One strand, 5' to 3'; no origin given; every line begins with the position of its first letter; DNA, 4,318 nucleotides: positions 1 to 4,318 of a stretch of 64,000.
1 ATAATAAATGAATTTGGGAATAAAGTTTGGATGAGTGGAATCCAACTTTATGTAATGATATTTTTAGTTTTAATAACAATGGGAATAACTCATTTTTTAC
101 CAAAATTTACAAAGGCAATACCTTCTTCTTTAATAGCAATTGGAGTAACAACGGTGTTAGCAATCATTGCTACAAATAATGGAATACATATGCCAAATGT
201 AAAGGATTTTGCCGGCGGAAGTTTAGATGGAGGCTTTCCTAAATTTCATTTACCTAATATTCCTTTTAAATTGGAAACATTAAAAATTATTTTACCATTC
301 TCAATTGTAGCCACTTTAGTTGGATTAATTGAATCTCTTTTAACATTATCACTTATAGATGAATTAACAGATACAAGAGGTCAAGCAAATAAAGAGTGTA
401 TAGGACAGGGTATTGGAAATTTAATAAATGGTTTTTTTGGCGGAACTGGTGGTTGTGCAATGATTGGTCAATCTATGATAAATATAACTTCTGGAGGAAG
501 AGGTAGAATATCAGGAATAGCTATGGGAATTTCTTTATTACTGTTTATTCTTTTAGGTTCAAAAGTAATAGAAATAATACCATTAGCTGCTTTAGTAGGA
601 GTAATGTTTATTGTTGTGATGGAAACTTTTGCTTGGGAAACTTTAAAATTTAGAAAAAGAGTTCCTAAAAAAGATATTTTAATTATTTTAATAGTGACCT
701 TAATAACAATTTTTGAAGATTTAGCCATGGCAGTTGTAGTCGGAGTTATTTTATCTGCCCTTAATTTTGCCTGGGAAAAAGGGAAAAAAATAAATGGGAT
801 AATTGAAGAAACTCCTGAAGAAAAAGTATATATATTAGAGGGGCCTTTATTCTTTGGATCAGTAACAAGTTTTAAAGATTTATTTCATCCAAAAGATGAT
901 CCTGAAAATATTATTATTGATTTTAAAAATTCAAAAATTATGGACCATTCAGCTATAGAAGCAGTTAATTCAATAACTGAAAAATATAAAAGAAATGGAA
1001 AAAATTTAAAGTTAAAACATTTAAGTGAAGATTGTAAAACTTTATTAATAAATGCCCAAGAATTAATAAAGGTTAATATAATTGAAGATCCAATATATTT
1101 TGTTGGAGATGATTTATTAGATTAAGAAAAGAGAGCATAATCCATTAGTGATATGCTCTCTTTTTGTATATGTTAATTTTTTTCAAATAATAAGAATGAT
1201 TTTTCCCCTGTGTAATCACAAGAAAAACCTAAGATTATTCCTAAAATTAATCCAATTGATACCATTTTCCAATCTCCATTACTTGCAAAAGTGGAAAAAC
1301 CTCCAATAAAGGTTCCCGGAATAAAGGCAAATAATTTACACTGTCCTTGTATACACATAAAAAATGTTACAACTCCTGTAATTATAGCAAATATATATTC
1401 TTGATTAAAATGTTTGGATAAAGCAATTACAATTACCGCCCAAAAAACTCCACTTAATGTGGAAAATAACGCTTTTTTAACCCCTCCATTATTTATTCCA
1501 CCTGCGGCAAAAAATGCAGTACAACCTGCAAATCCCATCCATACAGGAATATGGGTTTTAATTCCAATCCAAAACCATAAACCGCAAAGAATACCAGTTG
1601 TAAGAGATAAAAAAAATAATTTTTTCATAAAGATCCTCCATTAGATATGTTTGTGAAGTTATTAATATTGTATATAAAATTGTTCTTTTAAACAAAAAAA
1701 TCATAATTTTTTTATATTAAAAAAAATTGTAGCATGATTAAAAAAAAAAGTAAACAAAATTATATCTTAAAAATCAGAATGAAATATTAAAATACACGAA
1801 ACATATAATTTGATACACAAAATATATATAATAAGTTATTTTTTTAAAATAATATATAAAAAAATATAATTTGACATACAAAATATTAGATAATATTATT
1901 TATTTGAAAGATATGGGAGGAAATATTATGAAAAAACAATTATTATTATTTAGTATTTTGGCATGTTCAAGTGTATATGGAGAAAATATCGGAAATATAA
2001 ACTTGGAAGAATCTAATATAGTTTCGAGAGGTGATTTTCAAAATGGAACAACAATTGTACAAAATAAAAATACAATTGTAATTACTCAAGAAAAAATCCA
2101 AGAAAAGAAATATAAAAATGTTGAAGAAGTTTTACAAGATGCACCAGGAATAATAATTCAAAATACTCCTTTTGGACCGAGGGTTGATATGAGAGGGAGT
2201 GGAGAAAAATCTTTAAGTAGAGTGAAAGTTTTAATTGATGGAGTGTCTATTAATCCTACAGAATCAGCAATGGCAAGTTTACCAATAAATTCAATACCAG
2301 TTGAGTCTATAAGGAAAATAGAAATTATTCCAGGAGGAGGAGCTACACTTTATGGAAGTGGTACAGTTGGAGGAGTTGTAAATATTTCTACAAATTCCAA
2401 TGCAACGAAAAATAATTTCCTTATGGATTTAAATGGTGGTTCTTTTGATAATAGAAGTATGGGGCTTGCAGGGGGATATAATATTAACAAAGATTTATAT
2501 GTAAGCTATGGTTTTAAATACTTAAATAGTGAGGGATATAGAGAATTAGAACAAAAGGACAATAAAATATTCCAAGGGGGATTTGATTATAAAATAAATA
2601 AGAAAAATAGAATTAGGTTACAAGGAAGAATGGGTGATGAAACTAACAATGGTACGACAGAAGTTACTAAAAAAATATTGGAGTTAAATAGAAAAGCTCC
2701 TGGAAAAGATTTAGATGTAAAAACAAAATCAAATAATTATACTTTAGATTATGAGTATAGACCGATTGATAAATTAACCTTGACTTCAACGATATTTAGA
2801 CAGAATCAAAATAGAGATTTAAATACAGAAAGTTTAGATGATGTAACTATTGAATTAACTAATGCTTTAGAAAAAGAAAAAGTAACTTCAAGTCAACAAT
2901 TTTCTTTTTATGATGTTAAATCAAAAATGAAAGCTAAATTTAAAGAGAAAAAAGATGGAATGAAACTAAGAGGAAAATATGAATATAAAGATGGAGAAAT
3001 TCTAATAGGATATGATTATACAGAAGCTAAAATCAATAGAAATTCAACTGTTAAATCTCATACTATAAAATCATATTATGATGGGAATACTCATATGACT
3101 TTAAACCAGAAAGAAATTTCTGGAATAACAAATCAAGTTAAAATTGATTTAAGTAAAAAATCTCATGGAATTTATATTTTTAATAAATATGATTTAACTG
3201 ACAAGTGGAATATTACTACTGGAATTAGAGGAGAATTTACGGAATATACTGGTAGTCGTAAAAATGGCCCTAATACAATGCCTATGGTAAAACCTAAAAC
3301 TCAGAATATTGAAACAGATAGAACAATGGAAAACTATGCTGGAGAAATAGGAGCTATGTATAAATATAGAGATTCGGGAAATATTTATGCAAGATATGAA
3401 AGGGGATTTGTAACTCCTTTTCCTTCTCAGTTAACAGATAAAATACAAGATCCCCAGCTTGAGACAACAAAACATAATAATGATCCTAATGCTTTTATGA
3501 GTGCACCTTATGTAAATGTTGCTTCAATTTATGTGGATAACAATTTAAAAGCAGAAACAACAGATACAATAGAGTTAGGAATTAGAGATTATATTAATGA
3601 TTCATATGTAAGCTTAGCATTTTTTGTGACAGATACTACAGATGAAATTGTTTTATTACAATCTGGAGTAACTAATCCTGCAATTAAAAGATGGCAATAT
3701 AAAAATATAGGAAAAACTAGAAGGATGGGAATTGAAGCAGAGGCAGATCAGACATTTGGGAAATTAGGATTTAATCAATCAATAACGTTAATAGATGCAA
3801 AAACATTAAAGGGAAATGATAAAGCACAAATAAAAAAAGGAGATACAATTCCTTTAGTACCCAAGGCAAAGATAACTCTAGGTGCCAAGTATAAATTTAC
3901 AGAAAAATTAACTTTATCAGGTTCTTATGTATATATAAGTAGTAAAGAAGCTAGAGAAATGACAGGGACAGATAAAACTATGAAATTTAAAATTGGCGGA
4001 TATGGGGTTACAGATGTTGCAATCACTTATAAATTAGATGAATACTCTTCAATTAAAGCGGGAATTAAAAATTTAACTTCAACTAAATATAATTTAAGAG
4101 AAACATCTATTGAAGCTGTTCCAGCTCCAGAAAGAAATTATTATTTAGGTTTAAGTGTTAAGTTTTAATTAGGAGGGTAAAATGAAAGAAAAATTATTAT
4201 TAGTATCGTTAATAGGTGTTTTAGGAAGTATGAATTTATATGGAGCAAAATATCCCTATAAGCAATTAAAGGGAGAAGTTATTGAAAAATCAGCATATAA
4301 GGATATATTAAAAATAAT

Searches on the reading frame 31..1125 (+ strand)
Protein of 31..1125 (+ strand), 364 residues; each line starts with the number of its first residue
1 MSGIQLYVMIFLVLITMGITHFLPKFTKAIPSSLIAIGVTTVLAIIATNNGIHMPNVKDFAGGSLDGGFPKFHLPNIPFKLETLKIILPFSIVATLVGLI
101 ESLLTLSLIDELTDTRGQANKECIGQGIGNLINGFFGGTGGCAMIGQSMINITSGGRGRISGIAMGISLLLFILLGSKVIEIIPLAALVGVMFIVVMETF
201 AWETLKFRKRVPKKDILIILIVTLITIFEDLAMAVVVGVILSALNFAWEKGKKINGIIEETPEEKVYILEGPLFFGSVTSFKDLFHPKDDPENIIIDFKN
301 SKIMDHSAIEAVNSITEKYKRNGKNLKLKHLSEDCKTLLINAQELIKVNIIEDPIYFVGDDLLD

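Call 50: search_protein_families(library=pfam, proteins=[window:31-1125:+], max_evalue=0.0001)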
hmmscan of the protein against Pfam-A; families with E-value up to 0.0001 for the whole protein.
window:31-1125:+ (364 aa): 2 families
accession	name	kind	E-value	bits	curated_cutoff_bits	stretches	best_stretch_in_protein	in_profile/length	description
PF00916.26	Sulfate_transp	-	1.8e-30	106.5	23.2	1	6-221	169-379/380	Sulfate permease family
PF01740.26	STAS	-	4.3e-08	33.3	22.6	1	258-341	4-90/106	STAS domain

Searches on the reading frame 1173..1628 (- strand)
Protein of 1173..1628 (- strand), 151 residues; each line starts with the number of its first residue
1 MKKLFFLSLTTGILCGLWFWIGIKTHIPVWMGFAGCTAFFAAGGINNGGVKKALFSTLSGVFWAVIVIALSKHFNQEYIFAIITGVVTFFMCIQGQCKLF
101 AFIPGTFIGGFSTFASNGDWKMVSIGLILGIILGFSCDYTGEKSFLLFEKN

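Call 50: search_protein_families(library=pfam, proteins=[window:1173-1628:-], max_evalue=0.0001)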
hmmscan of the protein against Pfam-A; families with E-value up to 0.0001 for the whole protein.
window:1173-1628:- (151 aa): 1 family
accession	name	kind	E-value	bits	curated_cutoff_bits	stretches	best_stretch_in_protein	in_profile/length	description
PF06496.16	DUF1097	-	1.1e-32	113.6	24.6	1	8-141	1-141/142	Protein of unknown function (DUF1097)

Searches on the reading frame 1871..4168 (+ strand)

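Call 50: search_protein_families(library=pfam, proteins=[window:1871-4168:+], max_evalue=0.0001)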
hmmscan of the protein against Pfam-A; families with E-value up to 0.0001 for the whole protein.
window:1871-4168:+ (765 aa): 2 families
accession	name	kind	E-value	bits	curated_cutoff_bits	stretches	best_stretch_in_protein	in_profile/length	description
PF00593.30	TonB_dep_Rec_b-barrel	-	1.6e-45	157.3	27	1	273-735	47-436/436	TonB dependent receptor-like, beta-barrel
PF07715.20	Plug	-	3.5e-20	72.9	23.9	1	67-169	8-107/107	TonB-dependent Receptor Plug Domain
